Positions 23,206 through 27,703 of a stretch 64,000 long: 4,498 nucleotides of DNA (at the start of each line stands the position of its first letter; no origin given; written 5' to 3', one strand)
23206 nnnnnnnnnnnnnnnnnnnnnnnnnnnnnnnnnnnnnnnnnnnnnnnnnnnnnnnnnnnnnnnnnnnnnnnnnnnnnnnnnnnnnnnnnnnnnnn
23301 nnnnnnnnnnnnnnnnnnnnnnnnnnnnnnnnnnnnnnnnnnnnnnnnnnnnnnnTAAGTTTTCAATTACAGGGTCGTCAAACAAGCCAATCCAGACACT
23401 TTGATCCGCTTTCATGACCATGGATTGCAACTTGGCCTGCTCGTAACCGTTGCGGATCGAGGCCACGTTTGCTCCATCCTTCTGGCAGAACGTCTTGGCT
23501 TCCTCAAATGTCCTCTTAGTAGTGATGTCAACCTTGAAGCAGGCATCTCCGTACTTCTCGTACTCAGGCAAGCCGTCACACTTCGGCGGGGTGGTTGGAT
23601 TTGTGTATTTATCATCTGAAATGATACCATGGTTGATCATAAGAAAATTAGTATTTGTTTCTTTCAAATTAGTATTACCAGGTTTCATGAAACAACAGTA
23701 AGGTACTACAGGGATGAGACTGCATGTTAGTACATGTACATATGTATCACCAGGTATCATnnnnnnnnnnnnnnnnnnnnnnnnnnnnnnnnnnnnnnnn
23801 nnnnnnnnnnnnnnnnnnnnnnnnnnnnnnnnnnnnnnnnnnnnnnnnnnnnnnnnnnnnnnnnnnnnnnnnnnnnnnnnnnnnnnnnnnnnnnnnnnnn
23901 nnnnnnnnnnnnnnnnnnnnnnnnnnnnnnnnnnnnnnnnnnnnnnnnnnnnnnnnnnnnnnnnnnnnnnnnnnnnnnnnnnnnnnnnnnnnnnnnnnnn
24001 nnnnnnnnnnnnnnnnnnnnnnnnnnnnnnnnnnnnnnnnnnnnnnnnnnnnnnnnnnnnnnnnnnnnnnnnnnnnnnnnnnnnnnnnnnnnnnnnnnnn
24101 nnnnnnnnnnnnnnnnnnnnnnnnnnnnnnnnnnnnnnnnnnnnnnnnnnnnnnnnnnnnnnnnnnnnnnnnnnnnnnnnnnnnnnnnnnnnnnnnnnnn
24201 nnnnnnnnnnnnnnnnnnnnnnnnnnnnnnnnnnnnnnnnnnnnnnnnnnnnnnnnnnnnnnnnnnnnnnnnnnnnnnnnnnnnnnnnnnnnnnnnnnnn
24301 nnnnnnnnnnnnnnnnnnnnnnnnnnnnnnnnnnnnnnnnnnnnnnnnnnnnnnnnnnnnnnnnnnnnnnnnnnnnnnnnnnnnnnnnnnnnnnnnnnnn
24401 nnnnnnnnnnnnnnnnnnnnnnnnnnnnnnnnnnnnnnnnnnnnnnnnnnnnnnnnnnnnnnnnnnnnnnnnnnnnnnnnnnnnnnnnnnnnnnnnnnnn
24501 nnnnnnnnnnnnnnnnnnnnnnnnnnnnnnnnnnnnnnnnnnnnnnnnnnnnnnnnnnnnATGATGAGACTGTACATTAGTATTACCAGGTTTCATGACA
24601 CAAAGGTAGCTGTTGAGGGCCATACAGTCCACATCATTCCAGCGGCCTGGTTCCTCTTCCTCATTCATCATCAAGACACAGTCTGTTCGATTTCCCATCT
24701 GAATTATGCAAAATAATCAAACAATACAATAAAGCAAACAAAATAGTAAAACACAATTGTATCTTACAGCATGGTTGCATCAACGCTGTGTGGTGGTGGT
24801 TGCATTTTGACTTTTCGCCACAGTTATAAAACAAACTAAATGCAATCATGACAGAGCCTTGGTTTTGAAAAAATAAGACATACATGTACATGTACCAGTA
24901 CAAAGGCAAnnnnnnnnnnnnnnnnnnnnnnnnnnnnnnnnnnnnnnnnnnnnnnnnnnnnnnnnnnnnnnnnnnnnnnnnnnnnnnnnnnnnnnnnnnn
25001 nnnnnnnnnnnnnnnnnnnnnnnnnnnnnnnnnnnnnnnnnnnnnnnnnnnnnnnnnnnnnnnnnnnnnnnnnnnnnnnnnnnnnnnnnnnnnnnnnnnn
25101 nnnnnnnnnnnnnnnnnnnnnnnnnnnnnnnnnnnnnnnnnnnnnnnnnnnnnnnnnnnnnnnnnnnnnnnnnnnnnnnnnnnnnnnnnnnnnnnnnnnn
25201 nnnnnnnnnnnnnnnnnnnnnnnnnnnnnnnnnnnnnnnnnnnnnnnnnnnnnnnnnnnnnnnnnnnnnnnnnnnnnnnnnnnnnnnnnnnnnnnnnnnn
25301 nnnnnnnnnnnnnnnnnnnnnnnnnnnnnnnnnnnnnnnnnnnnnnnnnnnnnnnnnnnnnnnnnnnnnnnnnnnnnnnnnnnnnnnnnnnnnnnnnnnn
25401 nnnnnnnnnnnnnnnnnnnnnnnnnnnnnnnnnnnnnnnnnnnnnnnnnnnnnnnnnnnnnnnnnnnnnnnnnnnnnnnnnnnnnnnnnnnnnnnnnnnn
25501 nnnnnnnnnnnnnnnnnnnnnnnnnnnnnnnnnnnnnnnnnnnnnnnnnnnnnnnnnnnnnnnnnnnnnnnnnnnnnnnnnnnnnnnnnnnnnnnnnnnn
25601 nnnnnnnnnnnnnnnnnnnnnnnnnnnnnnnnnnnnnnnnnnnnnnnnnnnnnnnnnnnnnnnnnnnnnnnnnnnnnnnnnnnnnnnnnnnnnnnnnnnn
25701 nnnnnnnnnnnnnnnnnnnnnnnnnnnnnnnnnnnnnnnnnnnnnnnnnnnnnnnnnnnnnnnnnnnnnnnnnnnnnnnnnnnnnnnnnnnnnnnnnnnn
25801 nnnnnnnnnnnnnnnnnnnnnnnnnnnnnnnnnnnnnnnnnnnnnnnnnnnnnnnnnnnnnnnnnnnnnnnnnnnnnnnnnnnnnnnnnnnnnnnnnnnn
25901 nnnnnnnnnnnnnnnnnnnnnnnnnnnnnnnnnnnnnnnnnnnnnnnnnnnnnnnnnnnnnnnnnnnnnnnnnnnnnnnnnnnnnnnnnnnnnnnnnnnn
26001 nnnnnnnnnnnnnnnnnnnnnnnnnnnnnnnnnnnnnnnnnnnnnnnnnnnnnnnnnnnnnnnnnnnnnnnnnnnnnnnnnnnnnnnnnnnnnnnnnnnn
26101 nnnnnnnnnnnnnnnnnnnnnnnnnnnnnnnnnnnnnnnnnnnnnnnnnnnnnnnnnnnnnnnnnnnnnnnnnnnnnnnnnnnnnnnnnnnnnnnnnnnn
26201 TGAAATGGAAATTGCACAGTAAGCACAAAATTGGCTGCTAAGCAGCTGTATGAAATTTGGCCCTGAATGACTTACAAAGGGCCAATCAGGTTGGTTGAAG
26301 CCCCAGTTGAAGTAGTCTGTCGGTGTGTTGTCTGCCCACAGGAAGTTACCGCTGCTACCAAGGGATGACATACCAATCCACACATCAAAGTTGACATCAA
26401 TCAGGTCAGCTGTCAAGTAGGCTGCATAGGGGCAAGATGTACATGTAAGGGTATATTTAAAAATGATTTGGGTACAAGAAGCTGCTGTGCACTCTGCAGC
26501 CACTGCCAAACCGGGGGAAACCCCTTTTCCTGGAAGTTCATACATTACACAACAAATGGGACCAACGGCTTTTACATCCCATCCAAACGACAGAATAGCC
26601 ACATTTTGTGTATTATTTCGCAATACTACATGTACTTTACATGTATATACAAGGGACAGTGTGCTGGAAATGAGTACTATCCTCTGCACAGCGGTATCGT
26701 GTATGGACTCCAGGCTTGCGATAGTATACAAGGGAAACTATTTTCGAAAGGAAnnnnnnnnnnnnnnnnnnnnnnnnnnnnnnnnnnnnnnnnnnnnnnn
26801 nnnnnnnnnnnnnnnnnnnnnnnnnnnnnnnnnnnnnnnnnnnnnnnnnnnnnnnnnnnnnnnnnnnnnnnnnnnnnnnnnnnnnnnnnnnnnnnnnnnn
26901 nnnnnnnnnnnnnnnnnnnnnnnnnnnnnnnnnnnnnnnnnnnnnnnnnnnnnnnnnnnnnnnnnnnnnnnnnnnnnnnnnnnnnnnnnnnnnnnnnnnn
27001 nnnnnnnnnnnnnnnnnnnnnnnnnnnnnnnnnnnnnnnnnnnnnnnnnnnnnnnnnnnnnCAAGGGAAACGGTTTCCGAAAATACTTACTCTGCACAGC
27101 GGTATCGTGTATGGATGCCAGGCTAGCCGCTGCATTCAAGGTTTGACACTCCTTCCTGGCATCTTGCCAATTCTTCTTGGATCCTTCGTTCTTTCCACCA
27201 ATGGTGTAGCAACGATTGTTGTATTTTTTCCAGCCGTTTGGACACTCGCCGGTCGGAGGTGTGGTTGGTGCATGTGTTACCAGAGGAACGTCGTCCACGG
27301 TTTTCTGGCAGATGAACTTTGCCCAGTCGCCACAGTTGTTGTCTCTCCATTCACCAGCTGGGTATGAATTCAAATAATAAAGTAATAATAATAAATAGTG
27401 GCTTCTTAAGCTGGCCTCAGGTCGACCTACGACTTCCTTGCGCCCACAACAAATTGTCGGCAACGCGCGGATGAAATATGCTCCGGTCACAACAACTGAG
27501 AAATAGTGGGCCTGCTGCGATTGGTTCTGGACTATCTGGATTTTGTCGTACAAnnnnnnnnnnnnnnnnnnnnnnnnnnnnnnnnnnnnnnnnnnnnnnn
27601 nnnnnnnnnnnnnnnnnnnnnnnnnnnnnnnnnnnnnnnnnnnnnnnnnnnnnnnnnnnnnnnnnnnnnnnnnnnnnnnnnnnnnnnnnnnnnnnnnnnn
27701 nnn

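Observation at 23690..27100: Two adjacent exons of the same lectin domain (CTLD9) each have their 3' end + splice donor tandemly amplified in the downstream intron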

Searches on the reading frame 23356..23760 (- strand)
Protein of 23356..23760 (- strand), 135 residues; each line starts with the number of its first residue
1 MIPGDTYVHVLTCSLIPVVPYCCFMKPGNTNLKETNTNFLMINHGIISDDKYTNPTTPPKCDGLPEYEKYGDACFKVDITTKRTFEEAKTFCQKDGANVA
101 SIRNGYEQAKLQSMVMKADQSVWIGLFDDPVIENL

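Call 28: find_encoding_contigs(protein=window:23356-23760:-, flank=10000, max_places=10)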
Protein seq(135 aa) (135 aa): 1 contig read that carries it; 1 place shown.
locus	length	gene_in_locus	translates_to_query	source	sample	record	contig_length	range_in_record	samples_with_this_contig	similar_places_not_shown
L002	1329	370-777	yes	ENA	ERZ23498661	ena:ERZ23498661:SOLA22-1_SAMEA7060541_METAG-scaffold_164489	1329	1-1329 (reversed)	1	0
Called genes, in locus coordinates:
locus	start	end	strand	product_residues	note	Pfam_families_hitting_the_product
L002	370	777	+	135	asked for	PF00059:Lectin_C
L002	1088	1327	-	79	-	?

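Call 34: list_cluster_members(proteins=[window:23356-23760:-, P0001])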
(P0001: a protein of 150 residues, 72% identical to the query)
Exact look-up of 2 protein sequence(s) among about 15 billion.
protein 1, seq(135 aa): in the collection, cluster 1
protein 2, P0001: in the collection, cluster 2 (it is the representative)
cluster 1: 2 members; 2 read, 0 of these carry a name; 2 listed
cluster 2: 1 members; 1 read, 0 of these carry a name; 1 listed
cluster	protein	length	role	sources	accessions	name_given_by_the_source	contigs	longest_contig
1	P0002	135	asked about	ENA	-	-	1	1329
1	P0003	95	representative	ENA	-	-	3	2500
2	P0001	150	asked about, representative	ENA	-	-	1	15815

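Call 36: find_encoding_contigs(protein=P0003, flank=10000, max_places=10)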
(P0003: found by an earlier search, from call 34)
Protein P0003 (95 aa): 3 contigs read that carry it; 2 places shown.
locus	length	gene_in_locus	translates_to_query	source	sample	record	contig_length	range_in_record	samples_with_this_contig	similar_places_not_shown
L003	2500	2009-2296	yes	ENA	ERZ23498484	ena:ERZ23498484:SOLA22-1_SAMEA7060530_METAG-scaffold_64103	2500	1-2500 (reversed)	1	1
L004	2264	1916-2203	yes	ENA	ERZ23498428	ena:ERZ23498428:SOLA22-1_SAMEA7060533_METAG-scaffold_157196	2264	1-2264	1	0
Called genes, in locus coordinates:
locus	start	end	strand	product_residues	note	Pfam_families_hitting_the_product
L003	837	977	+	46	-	-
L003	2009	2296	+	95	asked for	PF00059:Lectin_C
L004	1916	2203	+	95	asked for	PF00059:Lectin_C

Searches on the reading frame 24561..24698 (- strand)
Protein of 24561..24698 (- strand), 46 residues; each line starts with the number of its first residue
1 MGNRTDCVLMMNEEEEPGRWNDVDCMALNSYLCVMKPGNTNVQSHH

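Call 44: find_encoding_contigs(protein=window:24561-24698:-, flank=10000, max_places=10)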
Protein seq(46 aa) (46 aa): 2 contigs read that carry it; 1 place shown.
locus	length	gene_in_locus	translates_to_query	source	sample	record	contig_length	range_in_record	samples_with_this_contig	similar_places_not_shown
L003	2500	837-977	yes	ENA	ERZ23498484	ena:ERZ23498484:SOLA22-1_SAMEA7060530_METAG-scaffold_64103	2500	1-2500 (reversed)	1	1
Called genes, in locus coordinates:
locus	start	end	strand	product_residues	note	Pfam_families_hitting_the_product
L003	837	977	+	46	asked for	-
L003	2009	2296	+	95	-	PF00059:Lectin_C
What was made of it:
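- Tried and rejected: Three succeeded, all for the region from exon C to exon D (calls 28, 36, 44).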

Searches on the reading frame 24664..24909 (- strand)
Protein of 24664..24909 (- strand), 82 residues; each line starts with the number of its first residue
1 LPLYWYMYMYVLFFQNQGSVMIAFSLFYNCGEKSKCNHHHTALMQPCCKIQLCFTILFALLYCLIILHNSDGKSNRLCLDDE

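Call 33: find_encoding_contigs(protein=window:24664-24909:-, flank=10000, max_places=10)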
Protein seq(82 aa) (82 aa): no gene with exactly this product is on record in the collection.

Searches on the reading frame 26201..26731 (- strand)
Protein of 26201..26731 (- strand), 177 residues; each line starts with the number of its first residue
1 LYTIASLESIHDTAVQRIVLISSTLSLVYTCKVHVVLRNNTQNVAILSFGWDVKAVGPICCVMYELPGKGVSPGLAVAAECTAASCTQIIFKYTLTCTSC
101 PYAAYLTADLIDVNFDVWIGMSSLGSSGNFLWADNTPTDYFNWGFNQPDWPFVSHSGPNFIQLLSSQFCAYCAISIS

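Call 31: find_encoding_contigs(protein=window:26201-26731:-, flank=10000, max_places=10)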
Protein seq(177 aa) (177 aa): no gene with exactly this product is on record in the collection.

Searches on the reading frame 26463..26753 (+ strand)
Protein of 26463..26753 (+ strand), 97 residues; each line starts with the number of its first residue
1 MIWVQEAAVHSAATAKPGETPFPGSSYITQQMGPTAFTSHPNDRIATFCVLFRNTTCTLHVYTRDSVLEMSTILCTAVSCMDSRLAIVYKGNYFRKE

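Call 46: find_encoding_contigs(protein=window:26463-26753:+, flank=10000, max_places=10)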
Protein seq(97 aa) (97 aa): no gene with exactly this product is on record in the collection.

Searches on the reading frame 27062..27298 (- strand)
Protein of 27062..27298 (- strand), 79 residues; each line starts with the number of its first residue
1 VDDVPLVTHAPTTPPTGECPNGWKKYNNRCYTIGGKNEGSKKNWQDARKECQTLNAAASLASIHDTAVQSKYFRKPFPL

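Call 47: find_encoding_contigs(protein=window:27062-27298:-, flank=10000, max_places=10)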
Protein seq(79 aa) (79 aa): no gene with exactly this product is on record in the collection.

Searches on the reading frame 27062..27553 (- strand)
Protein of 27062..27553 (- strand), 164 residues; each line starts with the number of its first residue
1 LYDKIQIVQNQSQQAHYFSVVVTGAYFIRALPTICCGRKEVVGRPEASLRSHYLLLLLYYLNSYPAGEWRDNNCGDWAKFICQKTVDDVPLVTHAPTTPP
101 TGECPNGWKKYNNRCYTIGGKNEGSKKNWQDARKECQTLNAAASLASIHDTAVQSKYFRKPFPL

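Call 29: find_encoding_contigs(protein=window:27062-27553:-, flank=10000, max_places=10)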
Protein seq(164 aa) (164 aa): no gene with exactly this product is on record in the collection.
